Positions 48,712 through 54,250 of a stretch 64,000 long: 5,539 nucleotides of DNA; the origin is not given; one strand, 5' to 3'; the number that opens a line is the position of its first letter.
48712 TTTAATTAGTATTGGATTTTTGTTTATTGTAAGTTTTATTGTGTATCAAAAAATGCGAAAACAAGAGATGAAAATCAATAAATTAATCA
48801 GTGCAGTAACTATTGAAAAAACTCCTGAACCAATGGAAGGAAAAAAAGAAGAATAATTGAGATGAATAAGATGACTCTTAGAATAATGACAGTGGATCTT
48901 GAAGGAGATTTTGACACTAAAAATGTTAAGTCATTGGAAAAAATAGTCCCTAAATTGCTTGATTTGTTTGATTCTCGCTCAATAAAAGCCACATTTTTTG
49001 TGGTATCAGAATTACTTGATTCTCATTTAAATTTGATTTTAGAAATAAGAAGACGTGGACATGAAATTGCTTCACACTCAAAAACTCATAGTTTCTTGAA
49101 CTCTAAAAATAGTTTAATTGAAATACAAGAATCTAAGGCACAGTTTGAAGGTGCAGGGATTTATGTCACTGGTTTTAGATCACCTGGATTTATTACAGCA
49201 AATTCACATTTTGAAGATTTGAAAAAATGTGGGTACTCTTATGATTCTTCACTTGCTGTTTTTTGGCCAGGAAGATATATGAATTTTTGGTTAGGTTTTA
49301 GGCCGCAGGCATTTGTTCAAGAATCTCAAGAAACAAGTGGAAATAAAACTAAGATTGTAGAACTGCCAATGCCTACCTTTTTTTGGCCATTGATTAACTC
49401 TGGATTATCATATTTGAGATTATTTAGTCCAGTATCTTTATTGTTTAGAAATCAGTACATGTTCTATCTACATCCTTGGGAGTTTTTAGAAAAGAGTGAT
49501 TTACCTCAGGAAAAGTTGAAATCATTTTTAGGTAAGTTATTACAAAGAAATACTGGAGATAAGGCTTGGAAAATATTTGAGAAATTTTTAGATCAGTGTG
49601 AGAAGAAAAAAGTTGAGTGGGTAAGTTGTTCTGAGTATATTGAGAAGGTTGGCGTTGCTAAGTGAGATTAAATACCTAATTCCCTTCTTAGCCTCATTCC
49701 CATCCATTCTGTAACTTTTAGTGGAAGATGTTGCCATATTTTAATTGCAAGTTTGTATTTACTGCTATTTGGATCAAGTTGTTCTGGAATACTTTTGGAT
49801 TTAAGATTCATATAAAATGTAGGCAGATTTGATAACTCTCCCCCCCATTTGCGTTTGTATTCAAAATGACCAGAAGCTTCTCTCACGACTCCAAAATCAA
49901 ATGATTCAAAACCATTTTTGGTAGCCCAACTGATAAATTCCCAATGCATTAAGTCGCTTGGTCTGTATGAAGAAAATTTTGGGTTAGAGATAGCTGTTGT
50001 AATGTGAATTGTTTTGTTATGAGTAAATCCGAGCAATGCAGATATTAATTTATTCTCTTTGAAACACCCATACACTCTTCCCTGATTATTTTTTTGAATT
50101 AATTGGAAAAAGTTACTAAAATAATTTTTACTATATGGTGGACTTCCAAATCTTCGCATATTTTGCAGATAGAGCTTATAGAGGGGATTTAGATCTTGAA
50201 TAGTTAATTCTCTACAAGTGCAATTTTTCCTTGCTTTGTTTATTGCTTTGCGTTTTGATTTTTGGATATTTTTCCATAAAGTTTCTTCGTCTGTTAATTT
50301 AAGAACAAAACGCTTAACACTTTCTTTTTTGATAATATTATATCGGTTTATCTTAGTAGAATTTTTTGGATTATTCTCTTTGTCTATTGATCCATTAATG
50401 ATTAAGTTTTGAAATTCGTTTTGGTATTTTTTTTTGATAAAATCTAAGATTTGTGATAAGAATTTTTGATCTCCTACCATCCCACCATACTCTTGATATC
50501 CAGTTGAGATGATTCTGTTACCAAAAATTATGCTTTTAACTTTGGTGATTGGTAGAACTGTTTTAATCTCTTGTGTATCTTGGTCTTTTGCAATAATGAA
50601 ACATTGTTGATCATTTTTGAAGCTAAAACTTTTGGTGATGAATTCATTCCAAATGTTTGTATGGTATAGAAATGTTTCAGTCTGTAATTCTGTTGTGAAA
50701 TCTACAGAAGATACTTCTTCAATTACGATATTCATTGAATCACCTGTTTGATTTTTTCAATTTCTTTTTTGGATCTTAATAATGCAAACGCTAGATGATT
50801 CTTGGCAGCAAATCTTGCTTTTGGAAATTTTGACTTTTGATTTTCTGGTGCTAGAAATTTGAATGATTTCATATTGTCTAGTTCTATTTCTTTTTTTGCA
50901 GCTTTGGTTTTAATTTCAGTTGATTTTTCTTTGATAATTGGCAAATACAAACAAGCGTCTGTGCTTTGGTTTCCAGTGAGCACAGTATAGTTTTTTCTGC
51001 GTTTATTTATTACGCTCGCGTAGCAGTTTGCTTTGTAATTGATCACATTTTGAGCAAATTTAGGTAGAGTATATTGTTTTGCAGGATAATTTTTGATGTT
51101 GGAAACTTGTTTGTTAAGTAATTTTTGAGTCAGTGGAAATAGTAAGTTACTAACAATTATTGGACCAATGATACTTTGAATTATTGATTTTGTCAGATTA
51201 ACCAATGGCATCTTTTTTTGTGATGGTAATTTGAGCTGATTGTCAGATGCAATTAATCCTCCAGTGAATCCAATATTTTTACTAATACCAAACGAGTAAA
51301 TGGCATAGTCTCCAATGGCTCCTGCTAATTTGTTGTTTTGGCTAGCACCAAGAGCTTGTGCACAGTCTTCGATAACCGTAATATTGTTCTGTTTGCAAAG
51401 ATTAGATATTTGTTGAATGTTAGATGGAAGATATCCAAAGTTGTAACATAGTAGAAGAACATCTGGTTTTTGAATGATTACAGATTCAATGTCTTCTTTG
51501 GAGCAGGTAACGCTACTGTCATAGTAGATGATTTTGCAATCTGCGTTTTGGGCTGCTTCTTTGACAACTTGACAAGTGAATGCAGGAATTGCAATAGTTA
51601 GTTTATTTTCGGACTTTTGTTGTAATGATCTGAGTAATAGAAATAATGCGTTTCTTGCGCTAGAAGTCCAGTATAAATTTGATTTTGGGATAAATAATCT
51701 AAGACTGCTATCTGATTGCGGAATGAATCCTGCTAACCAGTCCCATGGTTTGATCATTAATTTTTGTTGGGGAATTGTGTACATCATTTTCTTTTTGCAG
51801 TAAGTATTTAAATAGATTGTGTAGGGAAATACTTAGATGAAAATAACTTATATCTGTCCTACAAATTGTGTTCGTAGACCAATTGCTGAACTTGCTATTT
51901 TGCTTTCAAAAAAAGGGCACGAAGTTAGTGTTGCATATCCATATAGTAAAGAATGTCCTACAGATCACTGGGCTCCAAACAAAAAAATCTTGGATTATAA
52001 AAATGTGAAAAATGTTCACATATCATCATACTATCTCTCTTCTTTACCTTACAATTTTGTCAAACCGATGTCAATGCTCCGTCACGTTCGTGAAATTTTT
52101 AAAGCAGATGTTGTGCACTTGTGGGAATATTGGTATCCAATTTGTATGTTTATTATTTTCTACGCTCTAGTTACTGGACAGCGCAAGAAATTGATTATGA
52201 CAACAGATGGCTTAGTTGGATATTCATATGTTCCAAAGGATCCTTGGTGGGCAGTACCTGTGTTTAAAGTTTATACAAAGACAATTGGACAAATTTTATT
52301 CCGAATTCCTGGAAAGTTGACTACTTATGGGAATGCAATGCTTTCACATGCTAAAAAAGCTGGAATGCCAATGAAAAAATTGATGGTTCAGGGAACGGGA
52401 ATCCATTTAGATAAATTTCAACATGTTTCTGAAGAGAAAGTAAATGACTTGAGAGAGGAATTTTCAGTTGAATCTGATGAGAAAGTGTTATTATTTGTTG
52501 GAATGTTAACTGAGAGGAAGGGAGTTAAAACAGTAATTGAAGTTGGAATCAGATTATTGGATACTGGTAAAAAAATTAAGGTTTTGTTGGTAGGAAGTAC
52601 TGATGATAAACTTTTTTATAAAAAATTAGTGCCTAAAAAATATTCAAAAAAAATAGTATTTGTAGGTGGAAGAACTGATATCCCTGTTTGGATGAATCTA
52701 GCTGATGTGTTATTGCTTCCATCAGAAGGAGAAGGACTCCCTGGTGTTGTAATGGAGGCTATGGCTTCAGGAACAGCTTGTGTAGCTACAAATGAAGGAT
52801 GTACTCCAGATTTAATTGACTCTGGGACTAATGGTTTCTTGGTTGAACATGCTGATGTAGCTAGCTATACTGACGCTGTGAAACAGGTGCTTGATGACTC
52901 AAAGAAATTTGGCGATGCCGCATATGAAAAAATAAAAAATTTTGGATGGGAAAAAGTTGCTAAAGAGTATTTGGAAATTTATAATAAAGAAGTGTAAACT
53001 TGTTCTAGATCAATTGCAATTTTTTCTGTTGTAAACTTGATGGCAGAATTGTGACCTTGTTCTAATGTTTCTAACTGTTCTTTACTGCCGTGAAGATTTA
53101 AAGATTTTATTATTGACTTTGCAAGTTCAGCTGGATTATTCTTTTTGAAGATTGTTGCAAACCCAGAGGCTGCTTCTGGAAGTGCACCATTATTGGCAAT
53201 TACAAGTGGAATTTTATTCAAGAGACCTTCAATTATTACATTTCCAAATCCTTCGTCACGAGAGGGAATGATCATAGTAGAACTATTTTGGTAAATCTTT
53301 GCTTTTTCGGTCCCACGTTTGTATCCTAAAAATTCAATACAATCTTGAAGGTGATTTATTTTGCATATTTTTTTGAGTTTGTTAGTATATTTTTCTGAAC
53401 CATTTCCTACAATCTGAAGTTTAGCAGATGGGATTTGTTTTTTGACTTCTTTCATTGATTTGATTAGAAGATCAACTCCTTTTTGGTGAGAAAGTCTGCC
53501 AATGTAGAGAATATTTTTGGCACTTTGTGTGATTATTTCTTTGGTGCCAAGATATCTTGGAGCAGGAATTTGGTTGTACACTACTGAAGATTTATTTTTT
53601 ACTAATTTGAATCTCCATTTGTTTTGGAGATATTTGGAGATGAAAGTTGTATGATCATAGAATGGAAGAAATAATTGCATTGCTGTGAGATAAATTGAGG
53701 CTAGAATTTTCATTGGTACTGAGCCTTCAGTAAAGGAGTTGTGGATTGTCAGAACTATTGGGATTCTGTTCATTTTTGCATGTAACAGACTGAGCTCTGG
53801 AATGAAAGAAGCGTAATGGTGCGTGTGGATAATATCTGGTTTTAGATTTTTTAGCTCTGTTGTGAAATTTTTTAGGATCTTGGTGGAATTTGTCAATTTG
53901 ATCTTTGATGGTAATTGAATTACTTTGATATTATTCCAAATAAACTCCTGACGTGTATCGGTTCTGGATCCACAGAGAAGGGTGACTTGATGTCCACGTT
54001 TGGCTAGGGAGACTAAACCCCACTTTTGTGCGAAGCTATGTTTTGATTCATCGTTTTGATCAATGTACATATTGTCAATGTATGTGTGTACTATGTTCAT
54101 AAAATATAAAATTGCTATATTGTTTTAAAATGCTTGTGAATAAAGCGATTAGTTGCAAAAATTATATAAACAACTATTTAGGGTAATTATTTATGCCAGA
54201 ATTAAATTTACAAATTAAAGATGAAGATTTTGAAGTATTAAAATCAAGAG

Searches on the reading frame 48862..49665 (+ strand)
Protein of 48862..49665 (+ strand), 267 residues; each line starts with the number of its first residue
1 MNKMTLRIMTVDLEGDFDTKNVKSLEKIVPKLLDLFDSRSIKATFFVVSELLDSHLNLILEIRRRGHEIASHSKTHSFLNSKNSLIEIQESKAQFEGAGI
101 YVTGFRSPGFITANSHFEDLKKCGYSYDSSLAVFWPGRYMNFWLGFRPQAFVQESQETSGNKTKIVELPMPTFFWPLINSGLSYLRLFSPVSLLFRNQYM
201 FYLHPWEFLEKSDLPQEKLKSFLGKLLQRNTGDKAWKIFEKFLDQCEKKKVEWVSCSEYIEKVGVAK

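Call 10: search_protein_families(library=pfam, proteins=[window:48862-49665:+], max_evalue=0.0001)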
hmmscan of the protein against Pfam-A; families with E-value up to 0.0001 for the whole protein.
window:48862-49665:+ (267 aa): 2 families
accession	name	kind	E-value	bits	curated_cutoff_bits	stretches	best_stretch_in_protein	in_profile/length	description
PF01522.26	Polysacc_deac_1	-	1e-12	48.5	23.1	1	21-126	17-122/124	Polysaccharide deacetylase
PF11959.13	DUF3473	-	1.8e-05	25.1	29.6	1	157-243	22-117/130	Domain of unknown function (DUF3473)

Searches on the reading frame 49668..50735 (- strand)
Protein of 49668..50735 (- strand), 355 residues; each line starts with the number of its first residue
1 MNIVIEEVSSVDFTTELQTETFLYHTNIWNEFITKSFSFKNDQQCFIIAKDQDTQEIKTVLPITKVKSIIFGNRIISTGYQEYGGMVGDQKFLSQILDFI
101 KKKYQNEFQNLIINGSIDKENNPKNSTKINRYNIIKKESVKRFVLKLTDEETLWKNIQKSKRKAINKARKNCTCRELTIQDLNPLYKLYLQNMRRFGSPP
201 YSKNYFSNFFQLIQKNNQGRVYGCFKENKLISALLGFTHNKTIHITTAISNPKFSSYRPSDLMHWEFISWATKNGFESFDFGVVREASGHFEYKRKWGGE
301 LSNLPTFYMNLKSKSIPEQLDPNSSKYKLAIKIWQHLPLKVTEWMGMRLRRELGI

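Call 10: search_protein_families(library=pfam, proteins=[window:49668-50735:-], max_evalue=0.0001)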
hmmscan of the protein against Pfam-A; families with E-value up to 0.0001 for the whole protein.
window:49668-50735:- (355 aa): 2 families
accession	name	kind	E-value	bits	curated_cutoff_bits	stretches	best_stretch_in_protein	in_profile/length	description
PF13480.13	Acetyltransf_6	-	4.9e-16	59.6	22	1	160-295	2-143/143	Acetyltransferase (GNAT) domain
PF02388.22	FemAB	-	3.9e-10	39.6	24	0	229-300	306-381/406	FemAB family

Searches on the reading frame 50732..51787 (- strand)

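Call 10: search_protein_families(library=pfam, proteins=[window:50732-51787:-], max_evalue=0.0001)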
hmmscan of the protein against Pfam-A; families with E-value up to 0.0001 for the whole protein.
window:50732-51787:- (351 aa): 1 family
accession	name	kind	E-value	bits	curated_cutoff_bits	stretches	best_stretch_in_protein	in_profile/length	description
PF01041.23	DegT_DnrJ_EryC1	-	1.1e-17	64.8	19.8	1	40-184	44-189/360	DegT/DnrJ/EryC1/StrS aminotransferase family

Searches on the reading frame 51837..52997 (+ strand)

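Call 10: search_protein_families(library=pfam, proteins=[window:51837-52997:+], max_evalue=0.0001)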
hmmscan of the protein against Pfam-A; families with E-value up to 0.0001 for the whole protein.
window:51837-52997:+ (386 aa): 3 families
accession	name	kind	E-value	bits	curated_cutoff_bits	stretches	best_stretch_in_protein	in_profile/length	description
PF00534.26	Glycos_transf_1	-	4.1e-29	101.8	26.4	1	205-357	5-161/172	Glycosyl transferases group 1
PF13692.12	Glyco_trans_1_4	-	5.8e-29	101.6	27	1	215-354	1-142/142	Glycosyl transferases group 1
PF13439.12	Glyco_transf_4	-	1.5e-07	32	28.5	1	16-192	8-169/170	Glycosyltransferase Family 4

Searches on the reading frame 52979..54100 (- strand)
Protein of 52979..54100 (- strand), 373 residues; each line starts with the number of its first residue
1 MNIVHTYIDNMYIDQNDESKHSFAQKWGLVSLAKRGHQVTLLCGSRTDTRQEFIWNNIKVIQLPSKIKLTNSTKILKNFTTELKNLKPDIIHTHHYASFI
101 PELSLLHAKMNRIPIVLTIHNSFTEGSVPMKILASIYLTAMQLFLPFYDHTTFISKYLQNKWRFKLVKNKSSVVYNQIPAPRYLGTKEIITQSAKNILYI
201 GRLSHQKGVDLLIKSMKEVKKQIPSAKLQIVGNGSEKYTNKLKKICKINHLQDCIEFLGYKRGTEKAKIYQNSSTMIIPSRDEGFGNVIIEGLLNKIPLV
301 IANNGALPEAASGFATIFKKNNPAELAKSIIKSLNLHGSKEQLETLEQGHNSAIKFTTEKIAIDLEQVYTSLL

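Call 10: search_protein_families(library=pfam, proteins=[window:52979-54100:-], max_evalue=0.0001)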
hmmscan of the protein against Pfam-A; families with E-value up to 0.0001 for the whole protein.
window:52979-54100:- (373 aa): 7 families
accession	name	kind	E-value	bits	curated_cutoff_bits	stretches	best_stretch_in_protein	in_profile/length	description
PF00534.26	Glycos_transf_1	-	2.3e-29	102.6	26.4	1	193-342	14-164/172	Glycosyl transferases group 1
PF13692.12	Glyco_trans_1_4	-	1.4e-26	93.9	27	1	195-334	2-140/142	Glycosyl transferases group 1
PF13439.12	Glyco_transf_4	-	7.8e-18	65.5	28.5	1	32-176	15-164/170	Glycosyltransferase Family 4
PF20706.3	GT4-conflict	-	2.6e-13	50.2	26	1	190-338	193-340/385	Family 4 Glycosyltransferase in conflict systems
PF13579.12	Glyco_trans_4_4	-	1.5e-09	38.8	29.7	1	31-168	13-148/158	Glycosyl transferase 4-like domain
PF13477.12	Glyco_trans_4_2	-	2.8e-09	37.7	23.4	1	23-131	12-119/139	Glycosyl transferase 4-like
PF08323.17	Glyco_transf_5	-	8.5e-05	22.8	22.7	0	79-139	121-185/239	Starch synthase catalytic domain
